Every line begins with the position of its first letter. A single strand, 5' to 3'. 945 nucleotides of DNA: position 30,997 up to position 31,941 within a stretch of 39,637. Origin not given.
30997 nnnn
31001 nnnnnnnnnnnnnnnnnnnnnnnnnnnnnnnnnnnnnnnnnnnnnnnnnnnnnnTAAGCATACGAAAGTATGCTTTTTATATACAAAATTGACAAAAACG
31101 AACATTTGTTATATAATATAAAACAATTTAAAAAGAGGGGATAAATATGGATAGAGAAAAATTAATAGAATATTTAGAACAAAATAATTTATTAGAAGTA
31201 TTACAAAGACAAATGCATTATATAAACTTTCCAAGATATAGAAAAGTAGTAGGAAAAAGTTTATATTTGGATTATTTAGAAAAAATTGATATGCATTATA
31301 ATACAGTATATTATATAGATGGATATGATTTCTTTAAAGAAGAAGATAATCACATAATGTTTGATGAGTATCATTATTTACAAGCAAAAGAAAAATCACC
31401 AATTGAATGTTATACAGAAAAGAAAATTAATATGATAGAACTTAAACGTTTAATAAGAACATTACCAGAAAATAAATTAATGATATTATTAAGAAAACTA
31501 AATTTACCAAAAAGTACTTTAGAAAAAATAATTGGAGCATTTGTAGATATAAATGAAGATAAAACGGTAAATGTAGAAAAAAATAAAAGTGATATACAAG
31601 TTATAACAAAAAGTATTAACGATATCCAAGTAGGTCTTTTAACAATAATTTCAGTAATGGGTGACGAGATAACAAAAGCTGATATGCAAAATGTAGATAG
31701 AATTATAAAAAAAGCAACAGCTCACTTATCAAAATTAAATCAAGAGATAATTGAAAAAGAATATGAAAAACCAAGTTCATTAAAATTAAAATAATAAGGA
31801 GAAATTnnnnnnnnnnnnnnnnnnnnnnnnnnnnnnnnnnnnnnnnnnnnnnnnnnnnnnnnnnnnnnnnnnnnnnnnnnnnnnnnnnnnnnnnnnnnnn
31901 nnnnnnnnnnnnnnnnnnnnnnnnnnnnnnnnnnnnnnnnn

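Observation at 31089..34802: Five tandem paralogs of an unrecognised cytoplasmic protein family between polC/yycJ-like and alr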

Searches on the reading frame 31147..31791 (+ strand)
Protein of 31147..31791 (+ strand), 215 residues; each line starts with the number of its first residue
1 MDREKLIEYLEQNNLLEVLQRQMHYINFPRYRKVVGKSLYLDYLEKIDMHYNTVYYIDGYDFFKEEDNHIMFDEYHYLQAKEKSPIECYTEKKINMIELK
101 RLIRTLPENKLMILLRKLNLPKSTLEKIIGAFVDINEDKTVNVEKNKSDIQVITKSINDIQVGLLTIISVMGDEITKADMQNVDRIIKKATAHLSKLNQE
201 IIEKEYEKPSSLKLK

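Call 4: search_protein_families(library=pfam, proteins=[window:31147-31791:+], max_evalue=1)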
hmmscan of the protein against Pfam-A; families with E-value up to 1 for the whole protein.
window:31147-31791:+ (215 aa): 1 family
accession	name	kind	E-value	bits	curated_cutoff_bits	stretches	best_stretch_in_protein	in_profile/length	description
PF03859.21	CG-1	-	0.51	10.5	23.5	1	50-113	45-108/116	CG-1 domain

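Call 5: search_protein_families(library=ncbifam, proteins=[window:31147-31791:+], max_evalue=1)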
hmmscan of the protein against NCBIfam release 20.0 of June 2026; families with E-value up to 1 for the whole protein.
window:31147-31791:+ (215 aa): 0 families

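Call 6: search_protein_families(library=phrogs, proteins=[window:31147-31791:+], max_evalue=1)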
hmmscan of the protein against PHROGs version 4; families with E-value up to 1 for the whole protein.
window:31147-31791:+ (215 aa): 3 families
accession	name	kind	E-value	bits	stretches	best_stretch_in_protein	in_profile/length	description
phrog_5911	-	tail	0.022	12.1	1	134-210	661-736/3089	tail protein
phrog_17867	-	unknown function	0.2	12.8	1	157-199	7-49/80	-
phrog_33117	-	unknown function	0.21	12.2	1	38-85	172-216/248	-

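Call 7: search_protein_families(library=padloc, proteins=[window:31147-31791:+], max_evalue=1)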
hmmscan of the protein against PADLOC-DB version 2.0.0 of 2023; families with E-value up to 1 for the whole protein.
window:31147-31791:+ (215 aa): 1 family
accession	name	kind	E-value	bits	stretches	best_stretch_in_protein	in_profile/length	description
PDLC01511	Cas8b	-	0.0045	13.9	1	34-101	5-66/419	CAS-I-B; effector_LS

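Call 8: search_solved_structures(query=A1, max_evalue=10)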
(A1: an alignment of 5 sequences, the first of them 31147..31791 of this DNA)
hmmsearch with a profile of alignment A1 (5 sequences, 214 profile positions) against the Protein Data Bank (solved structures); distinct sequences matched with E-value up to 10: 16.
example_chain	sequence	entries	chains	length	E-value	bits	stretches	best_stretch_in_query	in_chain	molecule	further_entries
9okb_K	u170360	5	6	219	0.093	15.5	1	144-202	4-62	bmCENP-K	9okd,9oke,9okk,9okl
6qeq_A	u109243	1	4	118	0.12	15.1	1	99-159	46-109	PcfF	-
5mqf_K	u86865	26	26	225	0.16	14.7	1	127-204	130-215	Pre-mRNA-splicing factor SPF27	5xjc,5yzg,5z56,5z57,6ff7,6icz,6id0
6kn8_U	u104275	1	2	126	0.48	13.2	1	96-163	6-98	Troponin I, cardiac muscle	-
3qrx_A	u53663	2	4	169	0.61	12.8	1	137-187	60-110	Centrin | Caltractin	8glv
6tj1_A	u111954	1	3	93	0.84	12.4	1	171-208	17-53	De novo designed WSHC6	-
7uti_V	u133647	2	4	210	0.98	12.1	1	95-163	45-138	Troponin I, cardiac muscle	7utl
3jcm_B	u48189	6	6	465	1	12.1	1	77-178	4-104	U4/U6 small nuclear ribonucleoprotein PRP4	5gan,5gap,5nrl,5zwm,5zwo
6kn7_U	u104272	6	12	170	1.1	11.9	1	96-163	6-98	Troponin I, cardiac muscle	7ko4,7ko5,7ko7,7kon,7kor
8uww_D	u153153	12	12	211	1.1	11.9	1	96-163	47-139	Troponin I, cardiac muscle | Troponin I3, cardiac type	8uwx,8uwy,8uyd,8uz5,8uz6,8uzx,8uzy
9yaq_O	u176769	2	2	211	1.2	11.8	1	96-163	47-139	Troponin I, cardiac muscle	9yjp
3kf9_A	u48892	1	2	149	1.4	11.7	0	137-188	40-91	Caltractin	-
10pp_A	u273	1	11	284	1.9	11.2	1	142-205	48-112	Flagellin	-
9pil_Fd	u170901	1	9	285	1.9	11.2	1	142-205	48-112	Flagellin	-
9nzg_A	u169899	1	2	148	2.5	10.8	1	99-201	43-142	De novo designed protein, EPIC Q51N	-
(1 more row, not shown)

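Call 10: find_homologous_proteins(query=A1, max_evalue=0.001)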
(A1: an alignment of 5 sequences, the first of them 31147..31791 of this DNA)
Query A1 (5 sequences) (215 aa, profile of the alignment): 14 proteins with E <= 0.001 among 6513 candidates.
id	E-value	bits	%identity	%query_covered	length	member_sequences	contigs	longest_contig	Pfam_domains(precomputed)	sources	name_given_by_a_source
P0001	3.8e-80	286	98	100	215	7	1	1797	-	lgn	-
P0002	1.7e-75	271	87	100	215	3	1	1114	-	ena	-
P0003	7.7e-69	250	81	100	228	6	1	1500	-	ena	-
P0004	5.9e-68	247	81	100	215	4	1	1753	-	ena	-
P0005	5.1e-65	237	79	100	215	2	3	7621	-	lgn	-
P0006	4.4e-62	227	30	51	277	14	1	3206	-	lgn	-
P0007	4.8e-50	188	31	53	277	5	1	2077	-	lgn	-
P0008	2.4e-49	186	31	53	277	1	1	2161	-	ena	-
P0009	7.7e-48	181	33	53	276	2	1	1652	-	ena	-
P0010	8.3e-48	181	31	54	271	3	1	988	-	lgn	-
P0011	1.1e-47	180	33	53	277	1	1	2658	-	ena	-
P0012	1.4e-44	170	33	53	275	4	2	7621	-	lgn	-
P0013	2.3e-40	156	32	54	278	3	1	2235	-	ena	-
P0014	4.5e-8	51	36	22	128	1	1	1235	-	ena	-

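Call 13: find_encoding_contigs(protein=P0005, flank=8000, max_places=6)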
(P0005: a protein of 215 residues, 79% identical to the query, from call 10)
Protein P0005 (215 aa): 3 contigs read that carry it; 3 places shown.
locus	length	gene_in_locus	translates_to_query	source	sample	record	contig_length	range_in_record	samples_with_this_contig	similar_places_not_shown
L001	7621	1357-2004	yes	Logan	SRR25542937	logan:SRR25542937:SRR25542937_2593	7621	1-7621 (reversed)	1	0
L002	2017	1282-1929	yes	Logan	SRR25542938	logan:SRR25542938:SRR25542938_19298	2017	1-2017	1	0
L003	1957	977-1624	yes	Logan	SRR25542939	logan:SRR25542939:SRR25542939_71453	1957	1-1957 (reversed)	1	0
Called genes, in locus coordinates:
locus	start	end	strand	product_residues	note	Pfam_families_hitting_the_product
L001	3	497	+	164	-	?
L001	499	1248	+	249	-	PF23023:Anti-Pycsar_Apyc1 (weak), PF00753:Lactamase_B, PF12706:Lactamase_B_2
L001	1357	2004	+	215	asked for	-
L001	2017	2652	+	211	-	-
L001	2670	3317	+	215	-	-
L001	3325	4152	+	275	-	-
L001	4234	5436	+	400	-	PF01168:Ala_racemase_N, PF00842:Ala_racemase_C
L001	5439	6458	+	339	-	PF14398:ATPgrasp_YheCD (faint), PF14397:ATPgrasp_ST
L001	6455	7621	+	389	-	?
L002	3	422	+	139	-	?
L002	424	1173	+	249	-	PF23023:Anti-Pycsar_Apyc1 (weak), PF00753:Lactamase_B, PF12706:Lactamase_B_2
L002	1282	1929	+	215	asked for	-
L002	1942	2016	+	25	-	?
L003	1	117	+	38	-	?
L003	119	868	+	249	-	PF23023:Anti-Pycsar_Apyc1 (weak), PF00753:Lactamase_B, PF12706:Lactamase_B_2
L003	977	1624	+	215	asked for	-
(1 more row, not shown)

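Call 30: predict_structure(alignment_id=A3)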
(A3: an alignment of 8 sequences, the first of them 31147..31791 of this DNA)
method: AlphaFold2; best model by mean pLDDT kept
length: 215 residues; sequences in the alignment: 8
mean_pLDDT: 77.2   pTM: 0.55
mean pLDDT of the five models: 77.2, 76.6, 76.5, 75.6, 74.8
residues with pLDDT >= 90: 69; 70-90: 69; 50-70: 63; < 50: 14
segments of 3 or more residues with pLDDT < 50: 134-138, 207-215
pLDDT, mean of each block of 10 residues (from residue 1): 85 90 94 93 92 92 92 86 82 94 89 81 67 50 62 70 69 64 71 69 51 36
secondary structure, 60 per line:
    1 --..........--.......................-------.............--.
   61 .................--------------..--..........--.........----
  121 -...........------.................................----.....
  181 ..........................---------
elements in order: H3-12 H15-22 E23-37 E45-57 E60-73 H74-77 H96-105 H108-116 H122-132 H139-171 H176-206

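Call 32: fold_search(model_id=the predicted structure, library=pdb)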
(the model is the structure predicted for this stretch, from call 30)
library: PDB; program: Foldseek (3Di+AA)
matches with E <= 10: 245; with E <= 0.001: 0
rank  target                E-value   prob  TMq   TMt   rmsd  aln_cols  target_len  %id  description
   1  3w1e                  7.2e-02  0.57  0.19  0.12  12.8       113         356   10  Structure of FlgT, a flagellar basal body component protein (released 2013-04-03)
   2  3av0_B                2.0e-01  0.23  0.22  0.13  18.4       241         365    7  Crystal structure of Mre11-Rad50 bound to ATP S (released 2011-05-25)
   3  2n8x_MODEL_1_A        4.0e-01  0.08  0.14  0.17  14.9       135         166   10  Solution structure of LptE from Pseudomonas Aerigunosa (released 2016-05-25)
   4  8h1s_B                4.2e-01  0.20  0.22  0.27  10.0       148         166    9  Crystal structure of apo-LptDE complex (released 2023-10-11)
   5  9t56_B                6.0e-01  0.09  0.18  0.13  20.1       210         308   10  Cryo-EM structure of ISCro4-DBL-TBL-tDNA-dDNA synaptic complex (released 2026-02-18)
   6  3wz4_G                7.2e-01  0.35  0.20  0.29  11.2        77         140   17  Structure of the periplasmic domain of DotI (crystal form I) (released 2015-06-10)
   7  5u9o_H                7.6e-01  0.13  0.18  0.25  12.7       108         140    7  Cocrystal structure of the intermembrane space region of the plastid division proteins PARC6 and PDV1 (released 2017-12-20)
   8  8h1r_B                8.6e-01  0.12  0.21  0.25  11.0       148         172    9  Crystal structure of LptDE-YifL complex (released 2023-10-25)
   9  9ekz_A                9.7e-01  0.10  0.21  0.11  22.5       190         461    9  (+)ML-SI3 bound TRPML2 in an open state (released 2025-06-18)
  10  9dxd_A                1.0e+00  0.13  0.23  0.10  18.3       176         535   19  attLmm bound serine integrase and RDF complex in the pre-rotation state (released 2026-01-21)
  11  9r2r_A                1.0e+00  0.02  0.10  0.13  14.8       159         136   11  De novo designed M7 protein fold (released 2025-05-14)
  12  1a36_A                1.1e+00  0.25  0.32  0.13  22.4       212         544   10  TOPOISOMERASE I/DNA COMPLEX (released 1998-08-12)
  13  9t56_D                1.1e+00  0.08  0.18  0.13  19.5       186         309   10  Cryo-EM structure of ISCro4-DBL-TBL-tDNA-dDNA synaptic complex (released 2026-02-18)
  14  9dxf_A                1.2e+00  0.13  0.23  0.10  18.3       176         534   18  attLmm bound serine integrase and RDF complex in the post-rotation state (released 2026-01-21)
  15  6voa_B                1.2e+00  0.03  0.13  0.05  23.0       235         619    8  Cryo-EM structure of the BBSome-ARL6 complex (released 2020-06-24)
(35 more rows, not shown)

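Call 33: search_protein_representatives(alignment_id=A3)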
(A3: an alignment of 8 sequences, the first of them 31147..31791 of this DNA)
Query: 8 sequences, 211 profile positions. Proteins with E-value up to 0.001 (for the whole library): 21; up to 1e-10: 15; up to 1e-30: 10. The best 21 are listed.
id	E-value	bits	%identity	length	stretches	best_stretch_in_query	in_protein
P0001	1.0e-85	303.0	-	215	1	1-211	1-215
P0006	2.4e-73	262.7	-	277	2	1-119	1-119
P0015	2.3e-60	220.2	-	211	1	1-211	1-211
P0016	6.5e-58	212.2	-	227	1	2-211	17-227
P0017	1.4e-51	191.5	-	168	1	45-211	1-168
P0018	2.3e-49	184.3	-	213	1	1-211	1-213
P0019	5.5e-45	170.0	-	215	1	5-211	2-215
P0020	1.3e-44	168.8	-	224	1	2-211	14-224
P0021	2.2e-35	138.6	-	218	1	6-208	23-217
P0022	4.2e-31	124.6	-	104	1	112-211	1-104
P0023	6.0e-25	104.5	-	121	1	2-89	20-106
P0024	8.9e-23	97.4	-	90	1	50-118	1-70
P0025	1.6e-22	96.6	-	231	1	3-197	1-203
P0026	2.9e-12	63.1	-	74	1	1-47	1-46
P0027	4.3e-12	62.5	-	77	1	8-64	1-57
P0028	9.6e-09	51.6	-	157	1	7-132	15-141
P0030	5.4e-06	42.6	-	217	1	10-191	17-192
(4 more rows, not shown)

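Call 43: fold_search(model_id=the predicted structure, library=viral)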
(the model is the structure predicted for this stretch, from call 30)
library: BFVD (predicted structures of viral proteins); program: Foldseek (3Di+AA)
matches with E <= 10: 297; with E <= 0.001: 0
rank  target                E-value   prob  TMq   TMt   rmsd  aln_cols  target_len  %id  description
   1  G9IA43                2.6e-02  0.47  0.18  0.28  18.1       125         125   13  (no name in the UniProt tables at hand)
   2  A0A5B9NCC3            6.3e-02  0.18  0.19  0.14  22.4       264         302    7  Uncharacterized protein [Aeromonas phage 4_4572]
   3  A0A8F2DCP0            9.5e-02  0.44  0.26  0.25  22.1       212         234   13  (no name in the UniProt tables at hand)
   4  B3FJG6                9.5e-02  0.28  0.20  0.25  16.2       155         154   14  Putative NrdC.7 [Pseudomonas phage 201phi2-1]
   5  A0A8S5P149            1.1e-01  0.15  0.15  0.19  10.9       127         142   10  Uncharacterized protein [Myoviridae sp. ctLnO19]
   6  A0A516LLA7            1.1e-01  0.12  0.14  0.13  18.1       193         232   12  (no name in the UniProt tables at hand)
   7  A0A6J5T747            1.5e-01  0.35  0.18  0.31  19.1       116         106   15  Uncharacterized protein [uncultured Caudovirales phage]
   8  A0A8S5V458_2          1.6e-01  0.18  0.23  0.07  17.8       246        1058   13  PolyVal ADP-Ribosyltransferase [Myoviridae sp. ct8iP21]
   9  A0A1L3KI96            1.8e-01  0.08  0.16  0.07  21.2       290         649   10  Uncharacterized protein [Beihai levi-like virus 12]
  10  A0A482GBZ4            2.1e-01  0.20  0.18  0.26  12.2       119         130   13  (no name in the UniProt tables at hand)
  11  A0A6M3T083            2.2e-01  0.18  0.16  0.26  15.4       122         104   11  Uncharacterized protein [Streptomyces phage Bmoc]
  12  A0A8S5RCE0            2.5e-01  0.15  0.19  0.05  18.5       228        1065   11  Tail protein [virus sp. ctmTa7]
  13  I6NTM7                2.8e-01  0.11  0.12  0.22  20.1       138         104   10  Uncharacterized protein [Burkholderia phage vB_BceS_AH2]
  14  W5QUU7                2.9e-01  0.18  0.20  0.23  17.6       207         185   12  Uncharacterized protein [Bacillus phage BPS10C]
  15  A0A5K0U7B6            2.9e-01  0.10  0.14  0.16  16.6       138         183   12  DUF3592 domain-containing protein [Yasminevirus sp. GU-2018]
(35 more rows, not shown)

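Call 45: find_encoding_contigs(protein=P0030, flank=10000, max_places=6)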
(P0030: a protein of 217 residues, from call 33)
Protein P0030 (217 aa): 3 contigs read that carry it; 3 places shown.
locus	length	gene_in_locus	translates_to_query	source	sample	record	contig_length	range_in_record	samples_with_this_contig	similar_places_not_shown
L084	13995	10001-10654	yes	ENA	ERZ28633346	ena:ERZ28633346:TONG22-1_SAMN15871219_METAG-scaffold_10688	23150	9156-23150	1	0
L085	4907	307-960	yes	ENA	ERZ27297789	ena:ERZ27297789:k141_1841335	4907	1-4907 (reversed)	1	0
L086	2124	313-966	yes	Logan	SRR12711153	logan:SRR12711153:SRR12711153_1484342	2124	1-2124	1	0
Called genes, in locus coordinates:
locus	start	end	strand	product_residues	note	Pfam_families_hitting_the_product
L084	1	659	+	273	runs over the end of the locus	PF01148:CTP_transf_1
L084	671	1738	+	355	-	PF02163:Peptidase_M50, PF13180:PDZ_2, PF00595:PDZ, PF17820:PDZ_6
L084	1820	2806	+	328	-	-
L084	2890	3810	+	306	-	-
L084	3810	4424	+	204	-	PF13673:Acetyltransf_10 (weak)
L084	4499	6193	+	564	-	-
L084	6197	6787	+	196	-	-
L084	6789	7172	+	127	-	-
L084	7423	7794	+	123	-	-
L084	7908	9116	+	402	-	PF00293:NUDIX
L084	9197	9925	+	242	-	-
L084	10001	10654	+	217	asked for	-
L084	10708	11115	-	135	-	-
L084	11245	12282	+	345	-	-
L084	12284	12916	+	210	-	-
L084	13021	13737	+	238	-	-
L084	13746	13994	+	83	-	?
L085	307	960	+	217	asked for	-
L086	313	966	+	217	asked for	-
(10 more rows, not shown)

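Call 46: find_encoding_contigs(protein=P0028, flank=10000, max_places=6)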
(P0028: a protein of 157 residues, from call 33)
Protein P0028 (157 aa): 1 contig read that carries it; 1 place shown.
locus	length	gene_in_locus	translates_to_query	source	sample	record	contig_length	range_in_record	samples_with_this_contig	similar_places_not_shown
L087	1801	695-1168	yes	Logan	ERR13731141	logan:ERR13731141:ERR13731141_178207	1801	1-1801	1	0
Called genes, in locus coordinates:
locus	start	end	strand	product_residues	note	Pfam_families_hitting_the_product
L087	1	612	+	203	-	?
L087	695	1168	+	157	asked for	-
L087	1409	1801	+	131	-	?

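Call 48: find_encoding_contigs(protein=P0020, flank=10000, max_places=4)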
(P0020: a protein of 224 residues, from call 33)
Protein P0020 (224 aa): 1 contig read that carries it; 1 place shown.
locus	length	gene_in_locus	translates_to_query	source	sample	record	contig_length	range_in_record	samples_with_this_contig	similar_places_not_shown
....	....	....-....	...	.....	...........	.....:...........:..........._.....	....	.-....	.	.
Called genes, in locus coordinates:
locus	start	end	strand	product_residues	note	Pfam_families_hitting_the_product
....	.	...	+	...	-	?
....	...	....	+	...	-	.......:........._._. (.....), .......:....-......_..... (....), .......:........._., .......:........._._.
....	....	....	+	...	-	-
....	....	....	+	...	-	-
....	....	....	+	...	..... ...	-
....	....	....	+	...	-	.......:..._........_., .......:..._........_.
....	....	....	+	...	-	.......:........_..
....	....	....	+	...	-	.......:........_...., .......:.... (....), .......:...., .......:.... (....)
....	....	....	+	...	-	?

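Call 49: find_encoding_contigs(protein=P0021, flank=10000, max_places=4)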
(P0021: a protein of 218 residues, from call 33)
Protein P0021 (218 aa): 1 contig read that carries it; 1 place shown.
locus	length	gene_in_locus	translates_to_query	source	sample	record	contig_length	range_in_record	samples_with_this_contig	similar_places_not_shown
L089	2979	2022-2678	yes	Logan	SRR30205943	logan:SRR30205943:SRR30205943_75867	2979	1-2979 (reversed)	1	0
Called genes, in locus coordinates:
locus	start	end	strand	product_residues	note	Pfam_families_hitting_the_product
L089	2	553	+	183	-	?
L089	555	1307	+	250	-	PF23023:Anti-Pycsar_Apyc1 (weak), PF00753:Lactamase_B, PF12706:Lactamase_B_2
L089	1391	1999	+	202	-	-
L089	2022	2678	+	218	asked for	-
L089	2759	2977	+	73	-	?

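Call 50: find_encoding_contigs(protein=P0018, flank=10000, max_places=4)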
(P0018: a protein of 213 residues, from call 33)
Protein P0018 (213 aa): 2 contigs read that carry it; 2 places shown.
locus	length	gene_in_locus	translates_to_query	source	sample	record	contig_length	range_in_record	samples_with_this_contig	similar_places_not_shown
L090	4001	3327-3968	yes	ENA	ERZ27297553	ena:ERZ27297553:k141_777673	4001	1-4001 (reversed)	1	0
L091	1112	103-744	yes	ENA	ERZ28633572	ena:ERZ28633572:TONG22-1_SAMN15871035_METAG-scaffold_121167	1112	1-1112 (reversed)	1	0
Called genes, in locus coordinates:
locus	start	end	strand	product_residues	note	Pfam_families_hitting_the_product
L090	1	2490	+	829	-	?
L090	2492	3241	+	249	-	PF23023:Anti-Pycsar_Apyc1 (weak), PF00753:Lactamase_B, PF12706:Lactamase_B_2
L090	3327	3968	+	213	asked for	-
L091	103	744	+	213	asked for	-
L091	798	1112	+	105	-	?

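Call 54: search_protein_families(library=pfam, proteins=[L084:4499-6190:+, L084:6197-6784:+, L084:6789-7169:+, L084:7414-7791:+, L084:10708-11112:-, L084:11245-12279:+, L084:12284-12913:+, L084:13021-13734:+, L084:1760-2803:+], max_evalue=0.01)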
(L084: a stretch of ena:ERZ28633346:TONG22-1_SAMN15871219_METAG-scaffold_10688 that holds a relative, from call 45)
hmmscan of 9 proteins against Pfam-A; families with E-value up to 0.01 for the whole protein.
L084:4499-6190:+ (564 aa): 0 families

L084:6197-6784:+ (196 aa): 2 families
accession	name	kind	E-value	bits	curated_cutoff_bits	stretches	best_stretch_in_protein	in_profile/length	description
PF13870.11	CCDC113_CCDC96_CC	-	8.4e-05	22.8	31.6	0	39-124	32-116/177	CCDC113/CCDC96, coiled-coil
PF04740.18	LXG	-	0.00018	21.9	26.5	0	12-59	10-56/202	LXG domain of WXG superfamily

L084:6789-7169:+ (127 aa): 0 families

L084:7414-7791:+ (126 aa): 0 families

L084:10708-11112:- (134 aa): 0 families

L084:11245-12279:+ (345 aa): 0 families

L084:12284-12913:+ (210 aa): 0 families

L084:13021-13734:+ (238 aa): 0 families

L084:1760-2803:+ (348 aa): 0 families
